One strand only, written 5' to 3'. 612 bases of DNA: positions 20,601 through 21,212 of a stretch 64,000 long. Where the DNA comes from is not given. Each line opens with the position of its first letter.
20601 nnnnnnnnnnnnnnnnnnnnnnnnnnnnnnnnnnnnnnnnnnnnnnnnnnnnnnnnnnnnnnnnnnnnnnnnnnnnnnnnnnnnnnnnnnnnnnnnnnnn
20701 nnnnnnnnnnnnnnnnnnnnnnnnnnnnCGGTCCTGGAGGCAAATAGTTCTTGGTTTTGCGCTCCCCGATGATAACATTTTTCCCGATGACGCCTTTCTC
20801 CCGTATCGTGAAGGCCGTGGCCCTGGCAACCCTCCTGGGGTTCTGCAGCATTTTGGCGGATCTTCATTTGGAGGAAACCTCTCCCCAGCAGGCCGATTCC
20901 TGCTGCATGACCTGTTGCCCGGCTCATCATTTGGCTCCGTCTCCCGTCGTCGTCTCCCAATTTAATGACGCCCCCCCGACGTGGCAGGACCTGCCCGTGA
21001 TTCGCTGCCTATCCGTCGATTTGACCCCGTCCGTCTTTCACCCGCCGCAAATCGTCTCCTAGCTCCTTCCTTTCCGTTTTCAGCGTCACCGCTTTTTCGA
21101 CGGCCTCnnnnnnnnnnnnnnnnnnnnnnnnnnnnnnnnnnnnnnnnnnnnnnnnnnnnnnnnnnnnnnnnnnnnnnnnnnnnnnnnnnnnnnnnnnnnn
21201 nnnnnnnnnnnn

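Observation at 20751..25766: Heavy-metal RND pump (CzcA-like) with an outer membrane factor but no periplasmic adaptor gene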

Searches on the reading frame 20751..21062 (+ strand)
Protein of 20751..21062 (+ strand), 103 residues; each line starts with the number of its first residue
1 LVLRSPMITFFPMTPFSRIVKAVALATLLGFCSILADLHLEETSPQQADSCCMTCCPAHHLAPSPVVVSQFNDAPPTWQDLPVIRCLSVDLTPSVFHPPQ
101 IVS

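Call 3: search_protein_families(library=pfam, proteins=[window:20751-21062:+], max_evalue=0.01)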
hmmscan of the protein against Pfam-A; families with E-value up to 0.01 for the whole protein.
window:20751-21062:+ (103 aa): 0 families

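Call 4: search_protein_families(library=ncbifam, proteins=[window:20751-21062:+], max_evalue=0.01)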
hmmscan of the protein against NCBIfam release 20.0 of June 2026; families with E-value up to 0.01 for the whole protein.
window:20751-21062:+ (103 aa): 0 families

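Call 55: find_homologous_proteins(query=window:20787-21059:+, max_evalue=0.01)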
Query seq(91 aa) (91 aa): 1 proteins with E <= 0.01 among 2 candidates.
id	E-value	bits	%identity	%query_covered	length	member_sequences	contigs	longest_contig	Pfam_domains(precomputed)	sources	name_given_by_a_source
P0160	2.2e-54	199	100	100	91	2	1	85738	-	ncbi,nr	ncbi:MAG TPA: hypothetical protein VFX30_02265 [bacterium]|nr:hypothetical protein [bacterium]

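Call 71: search_protein_representatives(protein=window:20787-21059:+)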
Query: 91 residues. Proteins with E-value up to 0.001 (for the whole library): 9; up to 1e-10: 4; up to 1e-30: 1. The best 9 are listed.
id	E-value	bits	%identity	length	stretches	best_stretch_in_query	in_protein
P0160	6.9e-55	199.0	100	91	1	1-91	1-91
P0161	1.7e-14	69.7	42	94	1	7-89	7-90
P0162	9.1e-11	57.8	41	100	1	15-89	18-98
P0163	9.1e-11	57.8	44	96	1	9-90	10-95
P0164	1.2e-09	54.2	47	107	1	2-60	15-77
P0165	1.9e-06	44.0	42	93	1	9-88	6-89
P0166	1.6e-05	41.0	40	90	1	5-89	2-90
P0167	2.2e-05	40.6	44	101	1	16-89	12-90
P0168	1.5e-04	37.9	29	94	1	4-87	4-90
